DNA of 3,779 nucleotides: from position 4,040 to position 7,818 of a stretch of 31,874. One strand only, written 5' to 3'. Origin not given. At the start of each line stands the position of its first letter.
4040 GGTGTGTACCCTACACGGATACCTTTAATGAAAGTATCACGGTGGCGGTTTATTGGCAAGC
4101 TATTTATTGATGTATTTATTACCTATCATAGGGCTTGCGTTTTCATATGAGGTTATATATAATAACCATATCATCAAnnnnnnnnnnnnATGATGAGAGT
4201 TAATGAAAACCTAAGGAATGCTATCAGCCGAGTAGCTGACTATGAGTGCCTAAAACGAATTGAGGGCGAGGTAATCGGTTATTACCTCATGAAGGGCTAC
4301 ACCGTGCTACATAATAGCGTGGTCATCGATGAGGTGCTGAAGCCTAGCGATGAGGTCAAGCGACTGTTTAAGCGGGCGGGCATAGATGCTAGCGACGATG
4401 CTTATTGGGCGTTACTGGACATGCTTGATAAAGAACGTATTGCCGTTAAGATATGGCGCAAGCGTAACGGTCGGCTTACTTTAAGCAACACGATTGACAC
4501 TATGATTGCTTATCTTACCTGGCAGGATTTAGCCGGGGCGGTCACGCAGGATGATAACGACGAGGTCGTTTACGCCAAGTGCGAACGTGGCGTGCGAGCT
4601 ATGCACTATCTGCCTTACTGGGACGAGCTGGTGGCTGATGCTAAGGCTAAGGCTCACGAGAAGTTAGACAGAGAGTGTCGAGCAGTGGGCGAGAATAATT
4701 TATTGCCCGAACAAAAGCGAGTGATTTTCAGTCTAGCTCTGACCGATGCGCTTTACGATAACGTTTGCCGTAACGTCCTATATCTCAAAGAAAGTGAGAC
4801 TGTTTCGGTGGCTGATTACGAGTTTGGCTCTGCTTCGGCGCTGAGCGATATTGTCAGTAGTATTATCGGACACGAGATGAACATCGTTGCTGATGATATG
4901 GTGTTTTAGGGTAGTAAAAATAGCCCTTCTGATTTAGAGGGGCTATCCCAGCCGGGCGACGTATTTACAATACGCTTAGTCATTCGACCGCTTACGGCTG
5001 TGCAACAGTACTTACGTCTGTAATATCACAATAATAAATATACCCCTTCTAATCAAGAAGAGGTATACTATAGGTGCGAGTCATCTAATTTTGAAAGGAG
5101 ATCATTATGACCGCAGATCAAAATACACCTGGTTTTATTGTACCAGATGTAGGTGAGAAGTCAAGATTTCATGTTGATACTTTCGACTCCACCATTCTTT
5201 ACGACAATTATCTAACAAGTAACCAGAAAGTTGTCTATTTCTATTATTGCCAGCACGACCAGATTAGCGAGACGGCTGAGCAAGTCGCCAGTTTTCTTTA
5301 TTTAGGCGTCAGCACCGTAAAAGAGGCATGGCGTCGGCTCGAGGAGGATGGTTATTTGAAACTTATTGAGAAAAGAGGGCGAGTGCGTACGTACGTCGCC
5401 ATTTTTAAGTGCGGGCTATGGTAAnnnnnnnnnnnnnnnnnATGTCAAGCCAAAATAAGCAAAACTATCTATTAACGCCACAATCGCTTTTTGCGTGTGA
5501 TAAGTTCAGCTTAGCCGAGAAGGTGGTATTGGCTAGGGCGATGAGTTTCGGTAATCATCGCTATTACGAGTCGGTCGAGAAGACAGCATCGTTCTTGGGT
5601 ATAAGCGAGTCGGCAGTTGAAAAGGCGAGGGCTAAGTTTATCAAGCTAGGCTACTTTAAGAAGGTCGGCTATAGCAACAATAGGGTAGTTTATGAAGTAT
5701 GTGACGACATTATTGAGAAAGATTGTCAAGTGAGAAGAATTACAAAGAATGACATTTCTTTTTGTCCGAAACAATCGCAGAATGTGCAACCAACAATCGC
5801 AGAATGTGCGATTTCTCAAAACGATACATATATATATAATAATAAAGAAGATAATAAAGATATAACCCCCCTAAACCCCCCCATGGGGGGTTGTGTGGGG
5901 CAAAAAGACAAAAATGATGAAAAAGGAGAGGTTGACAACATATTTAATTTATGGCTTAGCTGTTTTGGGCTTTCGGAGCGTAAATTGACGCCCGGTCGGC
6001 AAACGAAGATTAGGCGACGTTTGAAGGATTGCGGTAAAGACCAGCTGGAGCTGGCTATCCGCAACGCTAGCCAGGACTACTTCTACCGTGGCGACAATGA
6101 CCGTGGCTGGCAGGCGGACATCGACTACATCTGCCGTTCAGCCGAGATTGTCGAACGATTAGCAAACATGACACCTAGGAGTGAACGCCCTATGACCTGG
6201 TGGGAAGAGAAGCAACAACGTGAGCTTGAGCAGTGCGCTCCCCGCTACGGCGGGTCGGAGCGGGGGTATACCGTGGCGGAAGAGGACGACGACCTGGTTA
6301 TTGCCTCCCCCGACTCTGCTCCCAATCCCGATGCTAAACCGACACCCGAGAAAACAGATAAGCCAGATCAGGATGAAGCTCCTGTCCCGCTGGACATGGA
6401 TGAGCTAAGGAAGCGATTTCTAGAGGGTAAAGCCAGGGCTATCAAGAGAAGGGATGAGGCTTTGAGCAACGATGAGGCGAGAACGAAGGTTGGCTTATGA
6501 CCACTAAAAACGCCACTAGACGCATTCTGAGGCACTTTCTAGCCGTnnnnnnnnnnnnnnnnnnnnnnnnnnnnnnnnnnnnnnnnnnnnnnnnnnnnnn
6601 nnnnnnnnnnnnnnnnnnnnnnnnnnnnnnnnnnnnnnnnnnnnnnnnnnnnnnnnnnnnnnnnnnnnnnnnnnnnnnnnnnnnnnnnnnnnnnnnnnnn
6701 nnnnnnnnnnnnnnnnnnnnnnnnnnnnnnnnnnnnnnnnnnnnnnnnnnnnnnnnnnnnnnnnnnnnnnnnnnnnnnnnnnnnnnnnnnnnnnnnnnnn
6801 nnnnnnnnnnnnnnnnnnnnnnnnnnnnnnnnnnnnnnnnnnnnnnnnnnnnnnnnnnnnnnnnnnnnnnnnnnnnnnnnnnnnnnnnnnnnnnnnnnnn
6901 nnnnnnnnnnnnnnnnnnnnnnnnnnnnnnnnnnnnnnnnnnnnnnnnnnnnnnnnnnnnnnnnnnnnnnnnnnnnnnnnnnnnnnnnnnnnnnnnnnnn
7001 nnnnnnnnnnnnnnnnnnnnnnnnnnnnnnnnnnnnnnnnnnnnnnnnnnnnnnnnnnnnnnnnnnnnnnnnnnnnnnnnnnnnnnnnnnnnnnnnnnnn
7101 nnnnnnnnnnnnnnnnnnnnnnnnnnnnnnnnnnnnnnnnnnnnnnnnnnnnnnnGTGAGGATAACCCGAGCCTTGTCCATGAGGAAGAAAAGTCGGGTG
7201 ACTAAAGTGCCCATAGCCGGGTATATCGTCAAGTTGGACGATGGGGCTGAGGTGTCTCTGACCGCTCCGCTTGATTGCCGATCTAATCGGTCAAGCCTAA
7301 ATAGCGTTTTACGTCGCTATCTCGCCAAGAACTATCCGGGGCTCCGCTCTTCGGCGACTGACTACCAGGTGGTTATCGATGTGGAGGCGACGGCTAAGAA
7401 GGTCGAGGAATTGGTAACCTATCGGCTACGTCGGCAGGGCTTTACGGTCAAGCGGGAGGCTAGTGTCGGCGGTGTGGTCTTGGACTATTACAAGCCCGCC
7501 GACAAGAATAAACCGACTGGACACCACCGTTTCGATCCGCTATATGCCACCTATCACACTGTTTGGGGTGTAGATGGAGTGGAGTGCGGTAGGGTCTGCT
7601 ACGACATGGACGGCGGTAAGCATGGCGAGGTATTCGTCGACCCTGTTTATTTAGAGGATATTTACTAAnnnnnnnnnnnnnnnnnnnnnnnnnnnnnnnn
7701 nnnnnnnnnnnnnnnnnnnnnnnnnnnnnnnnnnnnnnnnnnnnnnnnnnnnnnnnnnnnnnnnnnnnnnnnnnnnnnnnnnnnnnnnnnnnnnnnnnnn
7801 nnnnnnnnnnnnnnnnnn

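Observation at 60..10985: Family of near-identical early promoter/leader modules, three of them preceded by exact DnaA-box 9-mers, with a leader hairpin pairing the AUGAUG start codons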

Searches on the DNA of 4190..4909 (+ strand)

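Call 57: search_rna_families(sources=[L081, L084, L087, L083, L093], threshold=gathering, show_alignments=1)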
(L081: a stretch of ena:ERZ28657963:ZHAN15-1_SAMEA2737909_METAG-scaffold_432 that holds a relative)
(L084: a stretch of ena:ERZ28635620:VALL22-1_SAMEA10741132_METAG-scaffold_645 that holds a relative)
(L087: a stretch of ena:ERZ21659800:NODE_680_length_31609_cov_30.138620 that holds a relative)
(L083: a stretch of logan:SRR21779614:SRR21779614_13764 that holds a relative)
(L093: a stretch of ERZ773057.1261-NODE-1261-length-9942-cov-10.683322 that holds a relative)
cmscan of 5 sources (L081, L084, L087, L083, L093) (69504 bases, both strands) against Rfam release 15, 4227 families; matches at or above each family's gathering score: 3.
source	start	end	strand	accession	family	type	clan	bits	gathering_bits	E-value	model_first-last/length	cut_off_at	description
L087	10716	10839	-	RF02969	DUF3800-I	Gene; sRNA;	-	82.4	44.2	3.2e-11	1-115/115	no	DUF3800-I RNA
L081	6114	6235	-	RF02969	DUF3800-I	Gene; sRNA;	-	76.3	44.2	5.6e-10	1-115/115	no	DUF3800-I RNA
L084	10716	10837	-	RF02969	DUF3800-I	Gene; sRNA;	-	63.8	44.2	2e-07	1-115/115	no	DUF3800-I RNA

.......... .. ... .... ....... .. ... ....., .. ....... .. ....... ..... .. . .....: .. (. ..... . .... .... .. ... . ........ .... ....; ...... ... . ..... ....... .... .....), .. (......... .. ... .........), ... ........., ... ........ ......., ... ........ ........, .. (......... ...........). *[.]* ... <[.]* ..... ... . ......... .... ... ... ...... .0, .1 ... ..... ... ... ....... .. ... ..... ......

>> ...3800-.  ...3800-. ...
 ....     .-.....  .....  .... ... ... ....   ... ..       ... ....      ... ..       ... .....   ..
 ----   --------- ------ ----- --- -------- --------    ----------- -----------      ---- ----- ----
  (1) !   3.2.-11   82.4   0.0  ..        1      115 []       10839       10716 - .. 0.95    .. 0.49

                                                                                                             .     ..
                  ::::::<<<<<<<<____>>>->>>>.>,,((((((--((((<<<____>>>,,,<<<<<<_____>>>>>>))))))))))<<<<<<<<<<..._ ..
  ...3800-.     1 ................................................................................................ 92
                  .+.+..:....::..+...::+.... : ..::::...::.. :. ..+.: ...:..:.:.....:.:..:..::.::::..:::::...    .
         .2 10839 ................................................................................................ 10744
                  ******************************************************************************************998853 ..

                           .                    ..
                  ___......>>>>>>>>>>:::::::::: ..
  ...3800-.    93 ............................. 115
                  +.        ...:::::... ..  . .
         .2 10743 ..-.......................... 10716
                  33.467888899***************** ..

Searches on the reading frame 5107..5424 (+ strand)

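Call 13: search_protein_families(library=pfam, proteins=[window:5107-5424:+], max_evalue=0.01)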
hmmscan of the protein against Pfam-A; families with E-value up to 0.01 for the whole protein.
window:5107-5424:+ (105 aa): 3 families
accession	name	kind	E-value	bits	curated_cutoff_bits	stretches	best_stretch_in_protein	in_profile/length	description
PF01325.25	Fe_dep_repress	-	0.0018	18.9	26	1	56-91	24-59/60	Iron dependent repressor, N-terminal DNA binding domain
PF14502.12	HTH_41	-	0.0056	16.5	25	1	58-97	10-48/48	Helix-turn-helix domain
PF00392.27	GntR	-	0.0092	16.1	27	0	58-91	28-61/64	Bacterial regulatory proteins, gntR family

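Call 15: search_protein_families(library=phrogs, proteins=[window:5107-5424:+], max_evalue=0.01)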
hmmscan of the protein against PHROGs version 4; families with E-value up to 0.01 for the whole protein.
window:5107-5424:+ (105 aa): 3 families
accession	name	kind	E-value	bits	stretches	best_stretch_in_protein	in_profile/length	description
phrog_186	-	DNA, RNA and nucleotide metabolism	0.00014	22.6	1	21-91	25-99/308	DnaD-like helicase loader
phrog_270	-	DNA, RNA and nucleotide metabolism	0.00016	22.2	1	30-97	39-110/383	replication initiation protein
phrog_9285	-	unknown function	0.0083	16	0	58-92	55-89/466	-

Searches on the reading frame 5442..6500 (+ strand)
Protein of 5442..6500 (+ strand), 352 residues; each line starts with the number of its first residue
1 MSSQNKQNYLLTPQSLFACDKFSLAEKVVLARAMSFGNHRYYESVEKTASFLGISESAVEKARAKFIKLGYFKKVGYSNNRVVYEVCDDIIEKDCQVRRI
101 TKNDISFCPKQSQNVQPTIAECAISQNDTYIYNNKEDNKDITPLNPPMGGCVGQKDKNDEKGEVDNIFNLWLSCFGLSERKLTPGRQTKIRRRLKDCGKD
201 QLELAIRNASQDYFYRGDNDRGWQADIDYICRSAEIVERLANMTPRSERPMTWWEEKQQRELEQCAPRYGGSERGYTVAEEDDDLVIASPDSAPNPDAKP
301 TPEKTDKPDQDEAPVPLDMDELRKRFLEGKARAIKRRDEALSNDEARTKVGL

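Call 13: search_protein_families(library=pfam, proteins=[window:5442-6500:+], max_evalue=0.01)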
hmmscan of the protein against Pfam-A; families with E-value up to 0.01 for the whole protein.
window:5442-6500:+ (352 aa): 1 family
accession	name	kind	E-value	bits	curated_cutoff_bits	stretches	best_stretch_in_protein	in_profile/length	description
PF22083.2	I-HmuI_NUMOD-like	-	0.0041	17.1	27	1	35-61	5-31/46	DNA endonuclease I-HmuI-like, NUMOD-like domain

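Call 15: search_protein_families(library=phrogs, proteins=[window:5442-6500:+], max_evalue=0.01)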
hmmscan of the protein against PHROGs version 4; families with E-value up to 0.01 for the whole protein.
window:5442-6500:+ (352 aa): 12 families
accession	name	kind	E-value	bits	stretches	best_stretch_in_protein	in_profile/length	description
phrog_345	-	DNA, RNA and nucleotide metabolism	3.7e-17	64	1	31-234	56-279/297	replication initiation O-like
phrog_186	-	DNA, RNA and nucleotide metabolism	2.7e-08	34.9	1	2-209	15-212/308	DnaD-like helicase loader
phrog_428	-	DNA, RNA and nucleotide metabolism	6.3e-08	33.2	1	6-217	87-288/455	replication initiation protein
phrog_21472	-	unknown function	7e-08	33.4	1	132-258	156-274/299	-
phrog_19658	-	DNA, RNA and nucleotide metabolism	1.1e-07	32.7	1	43-237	40-242/283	replication initiation protein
phrog_16167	-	DNA, RNA and nucleotide metabolism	5.8e-07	30.5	1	61-269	78-298/315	replication initiation protein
phrog_18020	-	DNA, RNA and nucleotide metabolism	6.7e-06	27.1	1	144-248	132-222/248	replication initiation O-like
phrog_10469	-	DNA, RNA and nucleotide metabolism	6.7e-05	23.3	1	158-236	182-264/305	DnaD-like helicase loader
phrog_391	-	DNA, RNA and nucleotide metabolism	0.00022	22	1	17-87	10-89/298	replication initiation O-like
phrog_678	-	DNA, RNA and nucleotide metabolism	0.00038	21.1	1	31-145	61-196/346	replication initiation O-like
phrog_270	-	DNA, RNA and nucleotide metabolism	0.00044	20.7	1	6-95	29-125/383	replication initiation protein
phrog_8102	-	DNA, RNA and nucleotide metabolism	0.0059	16.7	0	37-96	53-118/337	replication initiation protein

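Call 72: find_homologous_proteins(query=window:5442-6500:+, max_evalue=0.00001)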
Query window:5442-6500:+ (352 aa): 42 proteins with E <= 0.00001 among 1506 candidates.
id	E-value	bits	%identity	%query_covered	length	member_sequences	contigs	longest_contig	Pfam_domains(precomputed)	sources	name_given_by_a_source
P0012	5.1e-209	712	90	100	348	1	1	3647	-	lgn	-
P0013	3.5e-200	682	87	100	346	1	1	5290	-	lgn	-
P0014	1.6e-194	664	85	100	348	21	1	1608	-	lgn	-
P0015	2.3e-179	614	78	100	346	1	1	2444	-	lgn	-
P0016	3.3e-165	567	73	99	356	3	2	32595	-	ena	-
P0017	1.0e-164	566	72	99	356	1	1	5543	-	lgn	-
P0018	9.0e-158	543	70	99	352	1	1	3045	-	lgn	-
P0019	4.2e-156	538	89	76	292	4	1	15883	-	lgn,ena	-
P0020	5.3e-156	537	91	72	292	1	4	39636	-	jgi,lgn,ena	jgi:hypothetical protein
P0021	6.5e-156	537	91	74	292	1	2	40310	-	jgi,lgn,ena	jgi:hypothetical protein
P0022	1.7e-155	536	90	75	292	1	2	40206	-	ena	-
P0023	2.3e-155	535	90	74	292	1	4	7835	-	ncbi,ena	-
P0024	1.2e-154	533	89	75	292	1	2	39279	-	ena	-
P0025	3.0e-154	531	89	75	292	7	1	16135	-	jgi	-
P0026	6.9e-154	530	88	75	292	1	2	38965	-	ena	-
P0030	2.1e-151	522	69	99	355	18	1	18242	-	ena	-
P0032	4.7e-148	511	67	99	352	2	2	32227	-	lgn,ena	-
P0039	5.8e-134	465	63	100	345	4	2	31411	-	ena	-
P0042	3.6e-133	462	78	75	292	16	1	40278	-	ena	-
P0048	8.8e-96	339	60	73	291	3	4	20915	-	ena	-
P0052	1.1e-28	119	33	70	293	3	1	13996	-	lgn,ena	-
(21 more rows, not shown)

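Call 73: find_encoding_contigs(protein=P0032, flank=10000, max_places=1)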
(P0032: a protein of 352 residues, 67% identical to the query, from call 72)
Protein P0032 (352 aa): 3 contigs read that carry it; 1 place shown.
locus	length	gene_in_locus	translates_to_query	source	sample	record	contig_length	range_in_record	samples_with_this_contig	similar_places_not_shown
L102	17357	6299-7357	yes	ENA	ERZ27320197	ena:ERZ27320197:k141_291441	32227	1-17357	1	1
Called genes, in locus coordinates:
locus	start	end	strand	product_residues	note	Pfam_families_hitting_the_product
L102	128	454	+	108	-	-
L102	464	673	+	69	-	-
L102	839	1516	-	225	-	-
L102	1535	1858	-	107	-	-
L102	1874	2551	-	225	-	PF08460:SH3_5 (weak)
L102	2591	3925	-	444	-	PF02195:ParB_N, PF01555:N6_N4_Mtase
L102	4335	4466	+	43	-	-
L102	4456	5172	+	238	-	-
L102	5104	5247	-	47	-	-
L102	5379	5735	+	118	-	-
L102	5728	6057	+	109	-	-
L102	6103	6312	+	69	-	-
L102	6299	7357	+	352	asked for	-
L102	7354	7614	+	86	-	-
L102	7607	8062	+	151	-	-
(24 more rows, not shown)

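Call 74: find_encoding_contigs(protein=P0039, flank=10000, max_places=1)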
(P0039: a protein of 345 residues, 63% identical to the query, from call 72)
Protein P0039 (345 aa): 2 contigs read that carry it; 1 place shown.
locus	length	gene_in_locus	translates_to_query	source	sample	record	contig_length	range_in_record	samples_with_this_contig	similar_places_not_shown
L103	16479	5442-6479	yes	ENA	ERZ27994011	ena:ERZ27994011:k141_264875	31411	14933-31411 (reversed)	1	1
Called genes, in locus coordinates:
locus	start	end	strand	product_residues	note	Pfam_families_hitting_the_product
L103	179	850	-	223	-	-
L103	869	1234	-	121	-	-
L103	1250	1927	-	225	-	PF08460:SH3_5 (weak)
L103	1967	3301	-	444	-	PF02195:ParB_N, PF01555:N6_N4_Mtase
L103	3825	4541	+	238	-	-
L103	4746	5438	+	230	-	PF13545:HTH_Crp_2 (faint), PF13730:HTH_36 (faint)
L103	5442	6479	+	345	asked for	-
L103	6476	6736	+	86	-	-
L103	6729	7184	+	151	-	-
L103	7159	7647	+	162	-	-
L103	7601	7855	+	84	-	-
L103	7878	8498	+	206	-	-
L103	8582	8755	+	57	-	-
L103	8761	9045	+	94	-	-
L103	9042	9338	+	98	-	-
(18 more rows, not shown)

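Call 75: find_encoding_contigs(protein=P0030, flank=10000, max_places=1)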
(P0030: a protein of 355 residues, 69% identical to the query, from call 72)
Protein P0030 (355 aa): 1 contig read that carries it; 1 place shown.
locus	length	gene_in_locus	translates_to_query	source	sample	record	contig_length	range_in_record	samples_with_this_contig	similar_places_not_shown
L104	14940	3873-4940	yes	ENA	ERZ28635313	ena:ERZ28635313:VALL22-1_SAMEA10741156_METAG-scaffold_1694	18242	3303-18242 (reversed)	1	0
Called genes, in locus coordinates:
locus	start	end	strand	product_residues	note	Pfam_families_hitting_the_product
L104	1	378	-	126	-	?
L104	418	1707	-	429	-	PF02195:ParB_N, PF01555:N6_N4_Mtase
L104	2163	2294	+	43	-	-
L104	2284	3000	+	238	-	-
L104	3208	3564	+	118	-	-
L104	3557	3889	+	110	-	-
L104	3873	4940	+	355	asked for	-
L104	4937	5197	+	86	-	-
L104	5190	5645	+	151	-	-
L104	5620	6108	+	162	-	-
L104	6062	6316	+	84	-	-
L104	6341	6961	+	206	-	-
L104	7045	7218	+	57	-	-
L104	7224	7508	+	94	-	-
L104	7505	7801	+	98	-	-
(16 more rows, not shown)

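Call 76: find_encoding_contigs(protein=P0048, flank=10000, max_places=1)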
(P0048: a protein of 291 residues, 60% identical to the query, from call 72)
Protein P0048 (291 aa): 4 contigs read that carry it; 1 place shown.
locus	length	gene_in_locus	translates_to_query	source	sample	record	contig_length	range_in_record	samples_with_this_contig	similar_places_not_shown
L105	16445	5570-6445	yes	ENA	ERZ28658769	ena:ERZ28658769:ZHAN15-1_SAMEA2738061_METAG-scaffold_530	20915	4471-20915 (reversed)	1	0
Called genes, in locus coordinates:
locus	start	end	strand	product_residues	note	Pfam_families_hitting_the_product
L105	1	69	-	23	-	?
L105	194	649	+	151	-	-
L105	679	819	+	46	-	-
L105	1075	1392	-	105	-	-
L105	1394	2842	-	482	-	PF00118:Cpn60_TCP1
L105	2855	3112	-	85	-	-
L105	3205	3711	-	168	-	-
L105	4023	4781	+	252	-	-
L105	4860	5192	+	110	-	-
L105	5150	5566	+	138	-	-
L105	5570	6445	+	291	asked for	-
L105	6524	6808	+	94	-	-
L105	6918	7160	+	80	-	-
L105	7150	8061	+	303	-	PF03837:RecT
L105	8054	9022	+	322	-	PF09588:YqaJ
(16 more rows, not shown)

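Call 77: find_encoding_contigs(protein=P0052, flank=10000, max_places=1)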
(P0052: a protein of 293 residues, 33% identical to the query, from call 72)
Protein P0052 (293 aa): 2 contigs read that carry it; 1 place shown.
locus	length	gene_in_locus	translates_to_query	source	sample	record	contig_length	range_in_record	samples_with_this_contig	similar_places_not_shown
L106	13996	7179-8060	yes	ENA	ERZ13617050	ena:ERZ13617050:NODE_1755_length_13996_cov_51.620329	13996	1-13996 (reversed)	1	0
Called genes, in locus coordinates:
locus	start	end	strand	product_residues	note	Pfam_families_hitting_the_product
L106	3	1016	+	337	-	?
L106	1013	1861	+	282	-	PF22768:SPP1_Dit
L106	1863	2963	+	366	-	-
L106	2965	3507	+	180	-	-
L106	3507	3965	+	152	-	-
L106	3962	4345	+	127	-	-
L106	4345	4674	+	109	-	PF01844:HNH, PF14279:HNH_5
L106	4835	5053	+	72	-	-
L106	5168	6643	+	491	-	PF03237:Terminase_6N (weak)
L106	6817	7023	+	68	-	-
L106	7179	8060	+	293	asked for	-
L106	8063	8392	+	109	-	-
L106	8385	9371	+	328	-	PF00438:S-AdoMet_synt_N, PF02772:S-AdoMet_synt_M (weak), PF02773:S-AdoMet_synt_C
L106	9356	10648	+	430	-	PF02195:ParB_N, PF01555:N6_N4_Mtase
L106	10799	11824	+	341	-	PF01510:Amidase_2, PF08460:SH3_5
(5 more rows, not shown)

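Call 78: find_encoding_contigs(protein=P0042, flank=10000, max_places=1)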
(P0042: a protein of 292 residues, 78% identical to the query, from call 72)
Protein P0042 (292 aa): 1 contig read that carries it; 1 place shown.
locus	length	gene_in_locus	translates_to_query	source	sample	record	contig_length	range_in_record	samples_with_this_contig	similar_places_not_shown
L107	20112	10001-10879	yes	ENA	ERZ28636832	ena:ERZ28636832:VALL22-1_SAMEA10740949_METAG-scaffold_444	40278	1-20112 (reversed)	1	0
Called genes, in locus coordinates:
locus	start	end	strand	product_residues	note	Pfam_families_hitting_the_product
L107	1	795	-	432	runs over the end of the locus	PF18814:PBECR5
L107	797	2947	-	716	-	PF23899:SU10_portal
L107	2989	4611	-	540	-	PF03237:Terminase_6N, PF04466:Terminase_3 (weak)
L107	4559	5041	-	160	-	-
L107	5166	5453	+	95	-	-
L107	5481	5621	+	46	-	-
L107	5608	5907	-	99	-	-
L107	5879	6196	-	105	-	-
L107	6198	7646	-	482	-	PF00118:Cpn60_TCP1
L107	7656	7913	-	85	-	-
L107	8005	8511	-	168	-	-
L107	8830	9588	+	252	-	-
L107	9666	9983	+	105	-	-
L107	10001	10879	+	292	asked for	-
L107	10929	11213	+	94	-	-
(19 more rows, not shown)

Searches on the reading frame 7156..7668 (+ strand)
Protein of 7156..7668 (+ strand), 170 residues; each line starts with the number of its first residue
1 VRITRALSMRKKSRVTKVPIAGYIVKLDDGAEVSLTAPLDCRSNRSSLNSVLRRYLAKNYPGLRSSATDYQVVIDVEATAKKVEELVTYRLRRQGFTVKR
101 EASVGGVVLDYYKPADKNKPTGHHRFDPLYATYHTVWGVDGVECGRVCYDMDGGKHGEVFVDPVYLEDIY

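Call 15: search_protein_families(library=phrogs, proteins=[window:7156-7668:+], max_evalue=0.01)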
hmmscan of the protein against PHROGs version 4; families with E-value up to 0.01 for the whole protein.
window:7156-7668:+ (170 aa): 0 families

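Call 55: search_protein_families(library=pfam, proteins=[window:7156-7668:+], max_evalue=0.01)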
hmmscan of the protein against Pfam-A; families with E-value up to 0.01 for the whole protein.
window:7156-7668:+ (170 aa): 0 families
